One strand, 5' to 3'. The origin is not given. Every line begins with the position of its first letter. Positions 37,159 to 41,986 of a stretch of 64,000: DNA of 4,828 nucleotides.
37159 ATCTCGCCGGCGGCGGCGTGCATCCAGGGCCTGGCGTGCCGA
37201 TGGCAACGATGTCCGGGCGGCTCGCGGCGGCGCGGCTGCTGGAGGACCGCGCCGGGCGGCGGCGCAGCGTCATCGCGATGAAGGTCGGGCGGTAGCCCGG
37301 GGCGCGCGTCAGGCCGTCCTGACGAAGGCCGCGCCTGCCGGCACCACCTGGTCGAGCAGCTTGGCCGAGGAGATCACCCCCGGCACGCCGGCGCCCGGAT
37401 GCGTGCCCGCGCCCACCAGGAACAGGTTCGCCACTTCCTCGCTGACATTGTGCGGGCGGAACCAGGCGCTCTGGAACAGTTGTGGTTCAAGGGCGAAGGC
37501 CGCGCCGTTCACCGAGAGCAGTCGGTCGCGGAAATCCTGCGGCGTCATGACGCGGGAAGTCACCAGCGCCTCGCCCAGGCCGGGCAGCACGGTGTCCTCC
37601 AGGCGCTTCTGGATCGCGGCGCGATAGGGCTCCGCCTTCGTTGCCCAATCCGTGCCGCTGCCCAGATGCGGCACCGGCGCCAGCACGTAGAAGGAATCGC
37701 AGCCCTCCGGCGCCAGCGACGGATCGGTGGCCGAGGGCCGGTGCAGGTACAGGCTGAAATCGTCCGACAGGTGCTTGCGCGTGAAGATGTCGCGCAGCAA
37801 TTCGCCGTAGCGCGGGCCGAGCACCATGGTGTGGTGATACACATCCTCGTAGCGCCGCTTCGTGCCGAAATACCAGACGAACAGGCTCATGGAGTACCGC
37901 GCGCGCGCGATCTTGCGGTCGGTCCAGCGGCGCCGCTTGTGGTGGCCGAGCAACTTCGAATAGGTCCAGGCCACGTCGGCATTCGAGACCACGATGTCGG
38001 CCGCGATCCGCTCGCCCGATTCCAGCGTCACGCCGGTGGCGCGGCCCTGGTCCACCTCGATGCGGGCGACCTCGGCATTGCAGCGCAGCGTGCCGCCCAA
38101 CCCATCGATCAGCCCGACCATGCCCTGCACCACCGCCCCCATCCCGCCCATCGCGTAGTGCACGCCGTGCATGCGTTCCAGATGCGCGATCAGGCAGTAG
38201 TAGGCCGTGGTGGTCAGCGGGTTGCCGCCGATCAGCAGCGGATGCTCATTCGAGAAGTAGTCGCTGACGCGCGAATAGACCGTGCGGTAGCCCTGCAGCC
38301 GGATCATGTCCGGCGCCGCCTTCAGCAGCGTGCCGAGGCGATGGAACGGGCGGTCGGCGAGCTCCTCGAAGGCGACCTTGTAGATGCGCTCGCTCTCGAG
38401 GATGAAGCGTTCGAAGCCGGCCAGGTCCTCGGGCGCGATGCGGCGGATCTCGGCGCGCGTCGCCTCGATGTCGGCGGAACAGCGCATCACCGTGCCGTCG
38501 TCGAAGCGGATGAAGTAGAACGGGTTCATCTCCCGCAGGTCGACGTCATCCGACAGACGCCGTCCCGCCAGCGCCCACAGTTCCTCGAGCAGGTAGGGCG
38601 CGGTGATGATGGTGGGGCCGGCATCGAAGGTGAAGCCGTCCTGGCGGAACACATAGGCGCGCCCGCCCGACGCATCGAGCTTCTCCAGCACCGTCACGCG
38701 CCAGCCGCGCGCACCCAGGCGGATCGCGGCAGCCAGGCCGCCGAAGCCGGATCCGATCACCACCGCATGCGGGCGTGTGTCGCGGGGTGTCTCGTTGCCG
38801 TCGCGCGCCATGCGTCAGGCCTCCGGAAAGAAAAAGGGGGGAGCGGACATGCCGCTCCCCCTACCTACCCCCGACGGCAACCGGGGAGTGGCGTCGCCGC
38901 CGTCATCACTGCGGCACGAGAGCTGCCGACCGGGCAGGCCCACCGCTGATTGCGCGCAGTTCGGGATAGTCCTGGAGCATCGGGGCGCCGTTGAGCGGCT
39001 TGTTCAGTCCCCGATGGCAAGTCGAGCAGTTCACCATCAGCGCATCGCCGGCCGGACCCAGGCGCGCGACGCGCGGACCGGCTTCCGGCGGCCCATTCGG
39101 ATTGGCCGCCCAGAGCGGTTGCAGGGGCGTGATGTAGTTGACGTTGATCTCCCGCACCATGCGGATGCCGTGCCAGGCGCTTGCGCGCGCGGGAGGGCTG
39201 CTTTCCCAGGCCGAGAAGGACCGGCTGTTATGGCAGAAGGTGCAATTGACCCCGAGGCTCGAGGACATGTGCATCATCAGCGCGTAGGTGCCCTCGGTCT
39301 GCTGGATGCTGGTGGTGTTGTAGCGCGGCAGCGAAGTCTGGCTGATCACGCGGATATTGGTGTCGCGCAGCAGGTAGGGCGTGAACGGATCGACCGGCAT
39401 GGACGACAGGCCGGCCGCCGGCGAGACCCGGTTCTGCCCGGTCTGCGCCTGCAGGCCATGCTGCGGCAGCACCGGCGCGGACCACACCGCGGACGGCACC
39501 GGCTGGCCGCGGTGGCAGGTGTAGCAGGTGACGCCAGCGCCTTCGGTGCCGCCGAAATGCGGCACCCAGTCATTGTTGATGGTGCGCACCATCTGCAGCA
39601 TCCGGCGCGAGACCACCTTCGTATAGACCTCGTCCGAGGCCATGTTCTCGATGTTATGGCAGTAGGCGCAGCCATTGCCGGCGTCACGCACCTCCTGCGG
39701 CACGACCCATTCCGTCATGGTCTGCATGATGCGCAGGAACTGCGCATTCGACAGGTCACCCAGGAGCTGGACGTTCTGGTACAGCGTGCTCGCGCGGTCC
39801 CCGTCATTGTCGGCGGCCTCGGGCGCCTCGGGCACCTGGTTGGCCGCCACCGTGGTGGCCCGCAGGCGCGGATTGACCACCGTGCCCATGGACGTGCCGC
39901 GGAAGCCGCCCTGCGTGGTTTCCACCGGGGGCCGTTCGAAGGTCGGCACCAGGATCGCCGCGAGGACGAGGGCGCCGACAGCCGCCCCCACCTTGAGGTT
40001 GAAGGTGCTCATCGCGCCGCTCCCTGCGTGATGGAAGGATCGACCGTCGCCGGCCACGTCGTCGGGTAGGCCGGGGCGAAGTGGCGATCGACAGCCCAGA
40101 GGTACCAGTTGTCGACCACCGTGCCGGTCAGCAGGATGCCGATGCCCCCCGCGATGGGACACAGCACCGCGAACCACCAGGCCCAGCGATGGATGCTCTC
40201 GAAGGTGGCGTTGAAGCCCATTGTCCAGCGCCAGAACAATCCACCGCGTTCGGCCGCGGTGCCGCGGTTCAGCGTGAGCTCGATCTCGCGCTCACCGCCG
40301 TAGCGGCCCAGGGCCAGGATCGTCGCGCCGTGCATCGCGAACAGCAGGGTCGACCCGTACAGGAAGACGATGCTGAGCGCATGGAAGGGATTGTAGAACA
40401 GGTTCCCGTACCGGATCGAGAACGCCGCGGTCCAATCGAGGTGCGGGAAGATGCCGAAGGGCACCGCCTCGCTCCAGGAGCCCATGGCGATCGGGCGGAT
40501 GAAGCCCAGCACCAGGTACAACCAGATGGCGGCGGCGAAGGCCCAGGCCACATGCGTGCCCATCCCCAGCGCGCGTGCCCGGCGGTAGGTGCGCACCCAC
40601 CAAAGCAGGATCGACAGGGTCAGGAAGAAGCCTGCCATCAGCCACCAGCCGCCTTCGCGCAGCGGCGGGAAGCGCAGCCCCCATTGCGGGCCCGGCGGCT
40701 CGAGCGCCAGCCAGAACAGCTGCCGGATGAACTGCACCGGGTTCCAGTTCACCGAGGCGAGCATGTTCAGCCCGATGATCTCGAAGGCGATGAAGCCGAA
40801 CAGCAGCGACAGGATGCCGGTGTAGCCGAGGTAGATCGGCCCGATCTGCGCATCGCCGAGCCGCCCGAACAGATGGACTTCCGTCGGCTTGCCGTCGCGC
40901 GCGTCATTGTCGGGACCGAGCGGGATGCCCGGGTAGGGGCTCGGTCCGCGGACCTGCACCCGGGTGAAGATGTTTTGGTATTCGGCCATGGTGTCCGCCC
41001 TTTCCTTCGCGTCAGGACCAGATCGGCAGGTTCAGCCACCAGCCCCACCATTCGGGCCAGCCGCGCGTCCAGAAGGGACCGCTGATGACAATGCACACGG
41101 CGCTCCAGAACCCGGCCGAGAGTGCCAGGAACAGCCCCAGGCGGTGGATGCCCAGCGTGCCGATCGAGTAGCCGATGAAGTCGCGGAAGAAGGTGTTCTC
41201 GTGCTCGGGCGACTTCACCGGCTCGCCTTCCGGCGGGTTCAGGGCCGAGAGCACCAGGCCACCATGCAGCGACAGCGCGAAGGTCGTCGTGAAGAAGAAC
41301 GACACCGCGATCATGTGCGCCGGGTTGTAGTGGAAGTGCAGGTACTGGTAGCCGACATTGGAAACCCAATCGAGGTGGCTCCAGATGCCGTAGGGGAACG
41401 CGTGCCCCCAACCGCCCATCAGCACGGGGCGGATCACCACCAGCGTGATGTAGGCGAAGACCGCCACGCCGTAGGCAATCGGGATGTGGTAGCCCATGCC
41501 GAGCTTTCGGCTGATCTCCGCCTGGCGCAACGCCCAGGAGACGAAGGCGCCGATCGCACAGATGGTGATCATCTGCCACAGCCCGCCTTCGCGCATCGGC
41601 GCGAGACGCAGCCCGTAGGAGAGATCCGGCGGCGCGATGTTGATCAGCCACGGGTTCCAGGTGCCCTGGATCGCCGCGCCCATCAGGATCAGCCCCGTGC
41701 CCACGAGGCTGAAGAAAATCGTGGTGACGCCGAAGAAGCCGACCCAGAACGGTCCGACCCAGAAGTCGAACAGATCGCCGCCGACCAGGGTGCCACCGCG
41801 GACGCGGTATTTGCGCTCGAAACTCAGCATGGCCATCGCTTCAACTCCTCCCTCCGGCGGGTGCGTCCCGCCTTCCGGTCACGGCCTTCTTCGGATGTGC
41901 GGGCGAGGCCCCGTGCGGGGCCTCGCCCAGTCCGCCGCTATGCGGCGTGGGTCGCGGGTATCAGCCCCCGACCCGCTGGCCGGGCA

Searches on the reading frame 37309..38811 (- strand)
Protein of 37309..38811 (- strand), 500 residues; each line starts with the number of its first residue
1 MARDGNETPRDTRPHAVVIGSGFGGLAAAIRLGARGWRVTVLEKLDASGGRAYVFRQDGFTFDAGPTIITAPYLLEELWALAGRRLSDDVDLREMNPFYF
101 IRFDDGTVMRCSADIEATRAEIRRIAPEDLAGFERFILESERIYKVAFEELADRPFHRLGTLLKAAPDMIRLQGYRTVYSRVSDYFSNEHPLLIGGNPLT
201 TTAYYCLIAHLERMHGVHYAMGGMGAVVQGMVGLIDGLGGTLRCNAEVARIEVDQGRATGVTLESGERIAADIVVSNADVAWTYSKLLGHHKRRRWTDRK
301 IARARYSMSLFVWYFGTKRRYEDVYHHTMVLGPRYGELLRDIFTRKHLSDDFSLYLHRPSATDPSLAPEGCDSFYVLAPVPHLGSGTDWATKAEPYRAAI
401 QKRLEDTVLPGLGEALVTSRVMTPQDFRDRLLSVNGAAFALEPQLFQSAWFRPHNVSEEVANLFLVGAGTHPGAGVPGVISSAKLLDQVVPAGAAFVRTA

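Call 11: search_protein_families(library=ncbifam, proteins=[window:37309-38811:-], max_evalue=0.01)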
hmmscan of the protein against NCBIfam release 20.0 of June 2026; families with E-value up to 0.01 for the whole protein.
window:37309-38811:- (500 aa): 57 families (the best 25 are shown)
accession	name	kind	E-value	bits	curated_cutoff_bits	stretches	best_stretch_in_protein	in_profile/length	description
TIGR02734.1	crtI_fam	subfamily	2.6e-179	597.1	238.1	1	16-493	1-491/504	phytoene desaturase family protein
NF058655.1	CrtID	equivalog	7.7e-91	305.3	640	1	17-484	2-475/478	bifunctional phytoene desaturase/3,4-desaturase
NF045637.1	carotdesatCrtDProt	equivalog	2e-65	221.2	580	1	17-485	2-477/485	1-hydroxycarotenoid 3,4-desaturase CrtD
NF042421.1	hydcarot_desat_CrtD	equivalog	2.7e-63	214.1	500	1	15-490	3-483/487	1-hydroxycarotenoid 3,4-desaturase CrtD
TIGR02730.1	carot_isom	equivalog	3.4e-35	121.8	586.9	2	214-482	218-480/493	carotenoid isomerase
NF045689.1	BCarotKetCrtO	equivalog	2.4e-27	95.7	1000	3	349-479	384-526/563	beta-carotene ketolase CrtO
TIGR02733.1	desat_CrtD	equivalog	2.4e-18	66.1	549.7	2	15-69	3-57/492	C-3',4' desaturase CrtD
TIGR03467.1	HpnE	equivalog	1.7e-15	57.3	283.05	1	17-111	2-97/430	hydroxysqualene dehydroxylase HpnE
NF005560.0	PRK07233.1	equivalog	1.1e-12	47.5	252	2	16-63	3-50/435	hypothetical protein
NF005548.0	PRK07208.1-4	equivalog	4e-09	35.6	389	1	13-79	3-70/488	hypothetical protein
NF006130.0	PRK08274.1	equivalog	5.9e-07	28.7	369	1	16-80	8-74/467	FAD-dependent tricarballylate dehydrogenase TcuA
NF005566.0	PRK07236.1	subfamily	1.3e-06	27.5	333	1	12-45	5-38/386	hypothetical protein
NF005547.0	PRK07208.1-3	equivalog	1.9e-06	26.9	380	1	15-65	6-56/465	hypothetical protein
NF002480.1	PRK01747.1-1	equivalog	3.1e-06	25.9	540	1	9-48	244-288/645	bifunctional tRNA (5-methylaminomethyl-2-thiouridine)(34)-methyltransferase MnmC2/FAD-dependent 5-carboxymethylaminomethyl-2-thiouridine(34)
NF009477.0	PRK12843.1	equivalog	1.9e-05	23.3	758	1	9-51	12-54/578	FAD-dependent oxidoreductase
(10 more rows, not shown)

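Call 12: search_protein_families(library=pfam, proteins=[window:37309-38811:-], max_evalue=1)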
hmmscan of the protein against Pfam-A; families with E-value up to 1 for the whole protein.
window:37309-38811:- (500 aa): 13 families
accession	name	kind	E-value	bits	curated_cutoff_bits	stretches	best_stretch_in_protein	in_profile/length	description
PF01593.30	Amino_oxidase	-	2.8e-34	119.6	19.8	1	24-484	2-436/443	Flavin containing amine oxidoreductase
PF13450.12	NAD_binding_8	-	1.5e-13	51.2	21.9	1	18-80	1-63/68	NAD(P)-binding Rossmann-like domain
PF01266.30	DAO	-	2.7e-10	40.7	27.9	1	16-292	2-214/353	FAD dependent oxidoreductase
PF00890.30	FAD_binding_2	-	9.8e-08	32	20.4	1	16-55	2-40/414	FAD binding domain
PF07992.20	Pyr_redox_2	-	2.3e-06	27.7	26.1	1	16-46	3-31/291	Pyridine nucleotide-disulphide oxidoreductase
PF03486.20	HI0933_like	-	0.00012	22.1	50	1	16-49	3-36/244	HI0933-like protein Rossmann domain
PF13454.12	NAD_binding_9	-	0.002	18.5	21.8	1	17-54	1-42/155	FAD-NAD(P)-binding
PF00070.33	Pyr_redox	-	0.0028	18.6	22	1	15-47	1-33/82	Pyridine nucleotide-disulphide oxidoreductase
PF12831.13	FAD_oxidored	-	0.0041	16.9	27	1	17-51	3-37/416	FAD dependent oxidoreductase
PF01494.25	FAD_binding_3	-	0.025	14.3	22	1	16-47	4-35/349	FAD binding domain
PF01134.28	GIDA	-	0.027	14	22.1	0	17-44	3-31/391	Glucose inhibited division protein A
PF01946.23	Thi4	-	0.061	13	26.2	1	17-52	21-57/235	Thi4 family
PF06100.17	MCRA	-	0.24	10.7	23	1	15-70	3-64/495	MCRA family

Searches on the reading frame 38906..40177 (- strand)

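Call 11: search_protein_families(library=ncbifam, proteins=[window:38906-40177:-], max_evalue=0.01)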
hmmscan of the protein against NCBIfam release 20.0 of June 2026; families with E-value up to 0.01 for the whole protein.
window:38906-40177:- (423 aa): 3 families
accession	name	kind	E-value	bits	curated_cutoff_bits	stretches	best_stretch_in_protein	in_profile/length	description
NF040706.1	photo_cyt_PufC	equivalog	8.6e-129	429.4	150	1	81-407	1-311/312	photosynthetic reaction center cytochrome PufC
NF033196.2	c_type_nonphoto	exception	3.8e-25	87.9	70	2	135-228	2-97/98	c-type cytochrome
NF043009.1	Cyt554Puf2C_Caul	equivalog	8.5e-22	77.5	800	2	135-227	106-191/416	cytochrome c-554 Puf2C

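Call 12: search_protein_families(library=pfam, proteins=[window:38906-40177:-], max_evalue=1)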
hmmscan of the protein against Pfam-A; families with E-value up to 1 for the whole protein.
window:38906-40177:- (423 aa): 10 families
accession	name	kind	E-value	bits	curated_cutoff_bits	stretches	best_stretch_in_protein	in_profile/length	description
PF02276.23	CytoC_RC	-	5e-124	414.1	22.4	1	81-407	1-309/310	Photosynthetic reaction centre cytochrome C subunit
PF14522.11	Cytochrome_C7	-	1.4e-05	25.3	24.8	1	164-225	10-51/67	Cytochrome c7 and related cytochrome c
PF22113.1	Mtrc-MtrF_II-IV_dom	-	6.9e-05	22.9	30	2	301-393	19-93/176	Outer membrane cytochrome MtrC/MtrF-like, domains II/IV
PF13442.11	Cytochrome_CBB3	-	0.0013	19.5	27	0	383-398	13-30/68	Cytochrome C oxidase, cbb3-type, subunit III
PF14537.11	Cytochrom_c3_2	-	0.02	15.8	25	0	308-319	5-16/79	Cytochrome c3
PF09699.15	Paired_CXXCH_1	-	0.13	12.4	20.6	0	217-223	31-37/41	Doubled CXXCH motif (Paired_CXXCH_1)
PF03150.19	CCP_MauG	-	0.14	13.3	25.6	0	169-185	23-39/149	Di-haem cytochrome c peroxidase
PF02085.21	Cytochrom_CIII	-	0.15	12.9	22.9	0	292-320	59-86/101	Class III cytochrome C family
PF03264.19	Cytochrom_NNT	-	0.46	10.6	24.1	0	161-224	119-166/174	NapC/NirT cytochrome c family, N-terminal region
PF00034.26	Cytochrom_C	-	0.95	11.3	21.3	0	377-409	4-32/90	Cytochrome c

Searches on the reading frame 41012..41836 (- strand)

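Call 12: search_protein_families(library=pfam, proteins=[window:41012-41836:-], max_evalue=1)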
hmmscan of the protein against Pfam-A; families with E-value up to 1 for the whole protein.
window:41012-41836:- (274 aa): 1 family
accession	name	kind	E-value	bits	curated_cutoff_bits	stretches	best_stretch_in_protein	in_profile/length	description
PF00124.24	Photo_RC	-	7.3e-96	320.8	27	1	30-273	1-260/260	Photosynthetic reaction centre protein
